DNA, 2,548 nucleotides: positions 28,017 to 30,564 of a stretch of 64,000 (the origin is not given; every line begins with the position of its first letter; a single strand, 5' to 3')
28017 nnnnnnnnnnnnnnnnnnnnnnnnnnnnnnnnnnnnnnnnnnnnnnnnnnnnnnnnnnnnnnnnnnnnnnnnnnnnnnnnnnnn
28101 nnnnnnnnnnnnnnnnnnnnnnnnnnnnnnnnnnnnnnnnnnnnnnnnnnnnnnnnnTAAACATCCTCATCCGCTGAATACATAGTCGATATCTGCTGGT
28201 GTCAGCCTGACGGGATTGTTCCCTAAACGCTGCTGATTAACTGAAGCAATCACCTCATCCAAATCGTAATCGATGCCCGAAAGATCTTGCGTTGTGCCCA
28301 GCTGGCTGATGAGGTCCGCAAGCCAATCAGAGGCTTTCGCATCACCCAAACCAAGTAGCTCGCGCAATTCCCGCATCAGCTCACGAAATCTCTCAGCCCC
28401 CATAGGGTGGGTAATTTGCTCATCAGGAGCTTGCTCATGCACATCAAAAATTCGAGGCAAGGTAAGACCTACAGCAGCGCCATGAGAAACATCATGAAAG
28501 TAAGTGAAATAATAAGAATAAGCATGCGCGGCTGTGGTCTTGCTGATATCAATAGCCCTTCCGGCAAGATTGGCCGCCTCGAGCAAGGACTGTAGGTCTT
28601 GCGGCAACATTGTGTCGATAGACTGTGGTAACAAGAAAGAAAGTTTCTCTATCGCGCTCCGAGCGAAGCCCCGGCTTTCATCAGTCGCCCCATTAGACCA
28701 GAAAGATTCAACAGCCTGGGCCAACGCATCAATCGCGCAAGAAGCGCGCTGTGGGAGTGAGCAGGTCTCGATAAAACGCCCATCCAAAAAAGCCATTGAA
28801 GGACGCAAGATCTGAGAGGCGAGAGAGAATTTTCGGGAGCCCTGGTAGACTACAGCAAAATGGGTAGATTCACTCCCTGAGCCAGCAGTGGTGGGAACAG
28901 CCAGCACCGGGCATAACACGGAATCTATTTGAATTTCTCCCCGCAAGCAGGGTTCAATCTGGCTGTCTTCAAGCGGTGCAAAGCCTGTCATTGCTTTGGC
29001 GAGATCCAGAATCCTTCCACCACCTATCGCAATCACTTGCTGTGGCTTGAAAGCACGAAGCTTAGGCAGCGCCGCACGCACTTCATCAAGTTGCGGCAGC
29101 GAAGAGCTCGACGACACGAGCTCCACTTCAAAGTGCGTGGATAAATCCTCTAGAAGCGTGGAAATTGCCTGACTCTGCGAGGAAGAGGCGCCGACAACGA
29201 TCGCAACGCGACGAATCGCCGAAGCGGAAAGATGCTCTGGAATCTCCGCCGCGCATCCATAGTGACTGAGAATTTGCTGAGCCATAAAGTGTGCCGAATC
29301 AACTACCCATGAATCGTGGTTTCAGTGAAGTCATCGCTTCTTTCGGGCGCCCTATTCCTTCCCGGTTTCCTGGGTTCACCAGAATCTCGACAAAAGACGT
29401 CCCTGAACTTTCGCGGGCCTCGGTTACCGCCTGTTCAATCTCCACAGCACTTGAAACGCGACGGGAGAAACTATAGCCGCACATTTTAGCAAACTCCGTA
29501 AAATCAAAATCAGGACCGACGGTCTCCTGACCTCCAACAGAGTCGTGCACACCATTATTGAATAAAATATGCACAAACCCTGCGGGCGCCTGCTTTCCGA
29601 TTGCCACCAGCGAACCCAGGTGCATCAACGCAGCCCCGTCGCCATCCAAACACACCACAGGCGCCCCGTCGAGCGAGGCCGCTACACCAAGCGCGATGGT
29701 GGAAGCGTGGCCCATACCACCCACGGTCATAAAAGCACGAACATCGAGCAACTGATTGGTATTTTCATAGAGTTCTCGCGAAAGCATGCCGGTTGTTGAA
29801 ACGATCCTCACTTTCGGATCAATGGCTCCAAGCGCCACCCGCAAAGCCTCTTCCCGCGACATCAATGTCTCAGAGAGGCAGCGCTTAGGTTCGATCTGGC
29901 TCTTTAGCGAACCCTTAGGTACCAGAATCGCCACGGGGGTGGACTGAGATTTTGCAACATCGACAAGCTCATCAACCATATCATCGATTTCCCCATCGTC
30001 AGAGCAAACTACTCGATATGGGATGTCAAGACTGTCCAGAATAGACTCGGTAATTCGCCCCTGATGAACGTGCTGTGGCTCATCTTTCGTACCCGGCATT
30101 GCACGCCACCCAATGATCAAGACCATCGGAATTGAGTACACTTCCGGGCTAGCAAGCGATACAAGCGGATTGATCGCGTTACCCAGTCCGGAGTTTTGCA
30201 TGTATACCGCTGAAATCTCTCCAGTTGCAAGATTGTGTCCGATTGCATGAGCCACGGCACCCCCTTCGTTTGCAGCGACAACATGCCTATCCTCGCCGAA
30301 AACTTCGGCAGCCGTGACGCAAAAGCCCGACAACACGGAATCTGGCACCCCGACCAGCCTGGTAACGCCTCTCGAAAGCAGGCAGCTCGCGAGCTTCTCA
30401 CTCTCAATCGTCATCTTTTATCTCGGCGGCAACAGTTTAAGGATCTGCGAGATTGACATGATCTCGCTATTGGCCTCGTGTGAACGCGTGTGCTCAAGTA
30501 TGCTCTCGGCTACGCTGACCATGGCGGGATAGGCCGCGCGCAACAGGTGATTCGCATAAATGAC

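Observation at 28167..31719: Fom1/Fom2/FomC-type trio predicts CMP-activated 2-hydroxyethylphosphonate as an end product, not an antibiotic intermediate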

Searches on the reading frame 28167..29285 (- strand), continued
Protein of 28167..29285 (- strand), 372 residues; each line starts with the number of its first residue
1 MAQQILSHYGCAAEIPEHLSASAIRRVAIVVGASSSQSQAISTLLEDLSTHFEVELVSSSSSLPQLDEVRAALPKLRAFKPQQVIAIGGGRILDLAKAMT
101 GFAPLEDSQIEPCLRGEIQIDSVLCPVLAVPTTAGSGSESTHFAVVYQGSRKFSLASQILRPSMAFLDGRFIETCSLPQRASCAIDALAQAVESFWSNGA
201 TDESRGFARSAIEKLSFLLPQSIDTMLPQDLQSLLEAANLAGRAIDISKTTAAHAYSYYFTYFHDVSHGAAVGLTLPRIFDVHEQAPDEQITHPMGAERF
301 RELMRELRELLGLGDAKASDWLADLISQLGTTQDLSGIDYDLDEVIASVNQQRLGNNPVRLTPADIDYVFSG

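Call 24: find_encoding_contigs(protein=P0008, flank=10000, max_places=1)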
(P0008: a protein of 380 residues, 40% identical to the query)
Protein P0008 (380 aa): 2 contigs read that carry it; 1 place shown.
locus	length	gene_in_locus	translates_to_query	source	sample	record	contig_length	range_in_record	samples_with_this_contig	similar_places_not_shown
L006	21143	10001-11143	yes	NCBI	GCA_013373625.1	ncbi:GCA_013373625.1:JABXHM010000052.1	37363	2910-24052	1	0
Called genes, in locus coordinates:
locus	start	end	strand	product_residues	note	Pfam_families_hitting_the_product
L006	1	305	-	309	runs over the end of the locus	PF01590:GAF, PF13185:GAF_2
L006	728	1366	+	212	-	PF00072:Response_reg, PF00196:GerE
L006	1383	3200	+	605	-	PF01541:GIY-YIG, PF27096:UvrC_M, PF02151:UVR, PF22920:UvrC_RNaseH, PF08459:UvrC_RNaseH_dom, PF00633:HHH (faint), PF14520:HHH_5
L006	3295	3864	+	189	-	PF01066:CDP-OH_P_transf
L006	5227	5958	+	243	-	-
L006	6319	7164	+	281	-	PF00165:HTH_AraC (weak), PF12833:HTH_18, PF00165:HTH_AraC (weak), PF06445:GyrI-like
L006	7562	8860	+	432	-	PF01467:CTP_transf_like, PF13714:PEP_mutase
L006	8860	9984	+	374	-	PF02776:TPP_enzyme_N, PF02775:TPP_enzyme_C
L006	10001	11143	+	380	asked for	PF00465:Fe-ADH, PF13685:Fe-ADH_2, PF25137:ADH_Fe_C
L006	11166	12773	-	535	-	-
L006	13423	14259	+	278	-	PF00581:Rhodanese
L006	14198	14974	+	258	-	PF02146:SIR2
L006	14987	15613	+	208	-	PF01810:LysE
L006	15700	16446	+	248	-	PF06790:UPF0259 (weak)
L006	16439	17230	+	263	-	PF01832:Glucosaminidase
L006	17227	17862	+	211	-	PF11205:DUF2987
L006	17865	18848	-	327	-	PF01734:Patatin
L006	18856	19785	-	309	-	PF01171:ATP_bind_3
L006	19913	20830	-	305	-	PF00582:Usp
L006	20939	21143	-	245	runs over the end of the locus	PF00027:cNMP_binding, PF13545:HTH_Crp_2, PF00325:Crp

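Call 25: find_encoding_contigs(protein=P0011, flank=10000, max_places=1)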
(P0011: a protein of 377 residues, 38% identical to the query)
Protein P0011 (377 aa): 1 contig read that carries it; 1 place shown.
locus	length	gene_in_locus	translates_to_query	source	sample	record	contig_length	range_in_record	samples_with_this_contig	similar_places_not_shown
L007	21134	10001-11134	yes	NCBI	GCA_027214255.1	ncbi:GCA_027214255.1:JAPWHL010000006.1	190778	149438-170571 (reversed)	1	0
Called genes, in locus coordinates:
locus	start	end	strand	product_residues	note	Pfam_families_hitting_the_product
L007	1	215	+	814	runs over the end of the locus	PF00890:FAD_binding_2 (faint), PF01266:DAO, PF01494:FAD_binding_3 (faint), PF07992:Pyr_redox_2 (faint), PF13450:NAD_binding_8 (weak), PF16350:FAO_M, PF01571:GCV_T, PF08669:GCV_T_C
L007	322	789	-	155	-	PF00034:Cytochrom_C (faint)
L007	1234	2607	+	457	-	PF03315:SDH_beta, PF03313:SDH_alpha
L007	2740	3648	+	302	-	PF00892:EamA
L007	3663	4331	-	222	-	PF04263:TPK_catalytic, PF04265:TPK_B1_binding (weak)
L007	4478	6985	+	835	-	-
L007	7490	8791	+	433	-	PF01467:CTP_transf_like, PF13714:PEP_mutase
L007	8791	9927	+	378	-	PF02776:TPP_enzyme_N, PF02775:TPP_enzyme_C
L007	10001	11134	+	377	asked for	PF00465:Fe-ADH, PF13685:Fe-ADH_2, PF25137:ADH_Fe_C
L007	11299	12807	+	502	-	-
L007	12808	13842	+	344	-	PF04991:LicD (weak)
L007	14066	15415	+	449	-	-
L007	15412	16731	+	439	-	-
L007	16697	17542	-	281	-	PF00535:Glycos_transf_2, PF10111:Glyco_tranf_2_2, PF13641:Glyco_tranf_2_3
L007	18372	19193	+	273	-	PF09828:ChrB_C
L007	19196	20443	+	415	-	PF02417:Chromate_transp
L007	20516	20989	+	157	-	PF04386:SspB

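Call 35: search_protein_families(library=pfam, proteins=[L007:15412-16731:+], max_evalue=0.001)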
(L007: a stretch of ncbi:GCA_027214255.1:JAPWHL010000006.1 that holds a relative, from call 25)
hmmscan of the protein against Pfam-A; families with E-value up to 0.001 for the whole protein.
L007:15412-16731:+ (439 aa): 0 families

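Call 38: search_solved_structures(query=window:28167-29285:-, max_evalue=1e-24, show_alignments=3)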
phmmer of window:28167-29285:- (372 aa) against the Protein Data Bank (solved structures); distinct sequences matched with E-value up to 1e-24: 4.
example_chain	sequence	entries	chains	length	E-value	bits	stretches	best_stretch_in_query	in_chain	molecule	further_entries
1vhd_A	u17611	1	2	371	2.5e-27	99.3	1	25-306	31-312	alcohol dehydrogenase, iron-containing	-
1o2d_A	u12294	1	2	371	2.6e-27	99.2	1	25-306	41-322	Alcohol dehydrogenase, iron-containing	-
6jko_A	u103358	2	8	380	5.4e-27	98.2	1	58-368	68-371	Methanol dehydrogenase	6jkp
9jx4_A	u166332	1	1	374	8.7e-25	90.9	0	18-314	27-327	Aldehyde-alcohol dehydrogenase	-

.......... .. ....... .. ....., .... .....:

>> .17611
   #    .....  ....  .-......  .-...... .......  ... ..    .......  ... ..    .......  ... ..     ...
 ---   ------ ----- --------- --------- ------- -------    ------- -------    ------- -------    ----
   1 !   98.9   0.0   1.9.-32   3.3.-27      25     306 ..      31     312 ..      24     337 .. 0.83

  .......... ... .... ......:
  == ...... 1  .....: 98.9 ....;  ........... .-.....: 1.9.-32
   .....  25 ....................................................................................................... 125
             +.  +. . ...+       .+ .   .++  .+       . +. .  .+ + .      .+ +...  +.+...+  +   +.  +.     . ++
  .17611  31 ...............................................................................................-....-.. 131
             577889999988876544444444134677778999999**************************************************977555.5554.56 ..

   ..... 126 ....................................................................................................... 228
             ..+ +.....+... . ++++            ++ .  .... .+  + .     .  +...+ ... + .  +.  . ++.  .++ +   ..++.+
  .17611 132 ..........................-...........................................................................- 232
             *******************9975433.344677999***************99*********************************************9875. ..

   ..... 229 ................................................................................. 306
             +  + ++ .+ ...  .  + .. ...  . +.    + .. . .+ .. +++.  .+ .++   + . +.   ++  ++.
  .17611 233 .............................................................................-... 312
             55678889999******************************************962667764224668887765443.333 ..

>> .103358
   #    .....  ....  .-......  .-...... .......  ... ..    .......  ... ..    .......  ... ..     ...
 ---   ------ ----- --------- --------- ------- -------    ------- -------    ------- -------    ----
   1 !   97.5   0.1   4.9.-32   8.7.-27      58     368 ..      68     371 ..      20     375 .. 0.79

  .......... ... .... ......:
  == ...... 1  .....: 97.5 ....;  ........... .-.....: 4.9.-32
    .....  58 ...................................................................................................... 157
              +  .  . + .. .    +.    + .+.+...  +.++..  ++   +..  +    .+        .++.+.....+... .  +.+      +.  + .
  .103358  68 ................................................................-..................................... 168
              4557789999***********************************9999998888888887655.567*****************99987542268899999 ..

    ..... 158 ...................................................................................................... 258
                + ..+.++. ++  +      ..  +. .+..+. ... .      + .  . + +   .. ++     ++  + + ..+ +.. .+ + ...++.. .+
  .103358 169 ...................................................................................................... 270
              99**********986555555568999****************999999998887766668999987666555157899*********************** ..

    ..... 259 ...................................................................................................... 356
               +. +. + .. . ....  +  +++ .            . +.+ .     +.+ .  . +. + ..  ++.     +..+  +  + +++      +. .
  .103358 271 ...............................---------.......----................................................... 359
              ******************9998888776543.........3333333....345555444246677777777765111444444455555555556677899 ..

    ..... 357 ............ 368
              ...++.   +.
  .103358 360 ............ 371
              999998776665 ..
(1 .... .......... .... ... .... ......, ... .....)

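Call 66: search_protein_families(library=ncbifam, proteins=[L007:9980-11134:+, L006:10001-11143:+], max_evalue=1e-30)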
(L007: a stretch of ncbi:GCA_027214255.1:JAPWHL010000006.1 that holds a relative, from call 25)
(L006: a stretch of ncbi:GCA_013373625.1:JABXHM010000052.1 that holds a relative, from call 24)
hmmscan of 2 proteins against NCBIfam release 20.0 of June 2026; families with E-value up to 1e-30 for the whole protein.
L007:9980-11134:+ (384 aa): 7 families
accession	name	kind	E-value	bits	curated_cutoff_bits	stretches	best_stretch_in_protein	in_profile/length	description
TIGR03405.1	Phn_Fe-ADH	equivalog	6.4e-48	163.3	423.7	1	14-368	9-351/355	iron-containing alcohol dehydrogenase PsrA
NF041833.1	Fe_ADH_ErcA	equivalog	1.1e-47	163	550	1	8-382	7-378/382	alcohol dehydrogenase-like regulatory protein ErcA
TIGR02638.1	lactal_redase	equivalog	1.3e-38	132.8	523.15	1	14-370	12-367/379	lactaldehyde reductase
NF010378.0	PRK13805.1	equivalog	4.7e-36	124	951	1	24-297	474-764/872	bifunctional acetaldehyde-CoA/alcohol dehydrogenase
NF053866.1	CholDhdGbsBBac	equivalog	9.6e-36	123.2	550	1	10-297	16-308/392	choline dehydrogenase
NF058672.1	4HyButDHCUPNE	equivalog_domain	1.9e-33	116.2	500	1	15-354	13-346/378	4-hydroxybutyrate dehydrogenase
NF007911.0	PRK10624.1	equivalog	1.7e-32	112.9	537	1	15-300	14-301/382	lactaldehyde reductase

L006:10001-11143:+ (380 aa): 6 families
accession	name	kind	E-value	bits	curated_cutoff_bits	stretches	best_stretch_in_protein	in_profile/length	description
TIGR03405.1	Phn_Fe-ADH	equivalog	7.6e-50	169.7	423.7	1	6-363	8-351/355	iron-containing alcohol dehydrogenase PsrA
NF041833.1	Fe_ADH_ErcA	equivalog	3.1e-45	154.9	550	1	8-378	14-379/382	alcohol dehydrogenase-like regulatory protein ErcA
NF010378.0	PRK13805.1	equivalog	8.8e-33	113.1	951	1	23-353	481-829/872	bifunctional acetaldehyde-CoA/alcohol dehydrogenase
NF053866.1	CholDhdGbsBBac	equivalog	1.3e-32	112.9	550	1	4-288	17-306/392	choline dehydrogenase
TIGR02638.1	lactal_redase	equivalog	4.1e-32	111.4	523.15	1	7-375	12-377/379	lactaldehyde reductase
NF058672.1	4HyButDHCUPNE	equivalog_domain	1.7e-31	109.8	500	1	9-350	14-347/378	4-hydroxybutyrate dehydrogenase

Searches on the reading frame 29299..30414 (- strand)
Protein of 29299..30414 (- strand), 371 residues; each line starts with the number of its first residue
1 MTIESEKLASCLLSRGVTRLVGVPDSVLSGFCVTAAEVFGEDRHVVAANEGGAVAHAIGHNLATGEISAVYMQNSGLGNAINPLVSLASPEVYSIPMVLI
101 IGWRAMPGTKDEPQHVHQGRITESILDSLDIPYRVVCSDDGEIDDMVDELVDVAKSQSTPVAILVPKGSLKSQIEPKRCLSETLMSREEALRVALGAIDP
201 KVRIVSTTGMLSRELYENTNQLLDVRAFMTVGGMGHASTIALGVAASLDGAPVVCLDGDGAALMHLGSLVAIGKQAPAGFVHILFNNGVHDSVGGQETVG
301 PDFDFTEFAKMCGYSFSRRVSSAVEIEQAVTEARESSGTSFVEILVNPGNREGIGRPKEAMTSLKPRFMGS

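Call 5: search_protein_families(library=pfam, proteins=[window:29299-30414:-])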
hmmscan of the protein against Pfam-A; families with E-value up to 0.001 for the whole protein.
window:29299-30414:- (371 aa): 2 families
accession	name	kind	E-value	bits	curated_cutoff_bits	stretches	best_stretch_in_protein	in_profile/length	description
PF02775.26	TPP_enzyme_C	-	7.7e-16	58.7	21.9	1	228-344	24-151/151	Thiamine pyrophosphate enzyme, C-terminal TPP binding domain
PF02776.23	TPP_enzyme_N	-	1.3e-13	51.1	26.8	1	6-120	5-113/119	Thiamine pyrophosphate enzyme, N-terminal TPP binding domain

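Call 6: search_protein_families(library=ncbifam, proteins=[window:29299-30414:-])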
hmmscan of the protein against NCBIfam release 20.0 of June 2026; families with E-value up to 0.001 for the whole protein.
window:29299-30414:- (371 aa): 38 families (the best 25 are shown)
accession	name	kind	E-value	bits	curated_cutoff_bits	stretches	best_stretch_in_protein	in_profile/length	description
TIGR03297.1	Ppyr-DeCO2ase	equivalog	7.1e-125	416.7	312.5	1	16-369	1-357/360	phosphonopyruvate decarboxylase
TIGR03846.1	sulfopy_beta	equivalog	4.4e-30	104.9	221.5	1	187-355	1-165/182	sulfopyruvate decarboxylase subunit beta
TIGR03845.1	sulfopyru_alph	equivalog_domain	3.4e-20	72.6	147.95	1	7-165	3-155/160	sulfopyruvate decarboxylase subunit alpha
NF004813.0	PRK06163.1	equivalog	9.2e-19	67.9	240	1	185-369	13-193/202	hypothetical protein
NF005485.1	PRK07092.1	equivalog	5.8e-12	45.2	493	1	176-347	339-519/523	benzoylformate decarboxylase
NF005651.0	PRK07418.1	subfamily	8.1e-10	37.5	942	1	8-172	25-186/617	acetolactate synthase large subunit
TIGR00118.1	acolac_lg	equivalog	1.1e-09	37.4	538.35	1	11-179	10-171/557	biosynthetic-type acetolactate synthase large subunit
NF005228.0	PRK06725.1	equivalog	1.5e-09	36.6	991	1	5-168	19-175/571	acetolactate synthase large subunit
NF006524.0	PRK08978.1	equivalog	3.4e-09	35.5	738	1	8-175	7-167/548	acetolactate synthase 2 catalytic subunit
NF005936.0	PRK07979.1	equivalog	6.3e-09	34.7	1080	1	6-103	8-102/574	acetolactate synthase 3 large subunit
NF004710.0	PRK06048.1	equivalog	9e-09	34.3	976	1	6-175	12-174/561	acetolactate synthase large subunit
NF005712.0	PRK07524.1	subfamily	1.1e-08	34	500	1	231-345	407-528/536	5-guanidino-2-oxopentanoate decarboxylase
NF006319.0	PRK08527.1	equivalog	1.4e-08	33.7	905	0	226-345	406-537/565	acetolactate synthase large subunit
NF006052.0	PRK08199.1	subfamily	1.5e-08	33.4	539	1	230-348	413-539/559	thiamine pyrophosphate protein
NF006591.0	PRK09124.1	equivalog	2.4e-08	32.8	792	1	229-347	405-530/574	ubiquinone-dependent pyruvate dehydrogenase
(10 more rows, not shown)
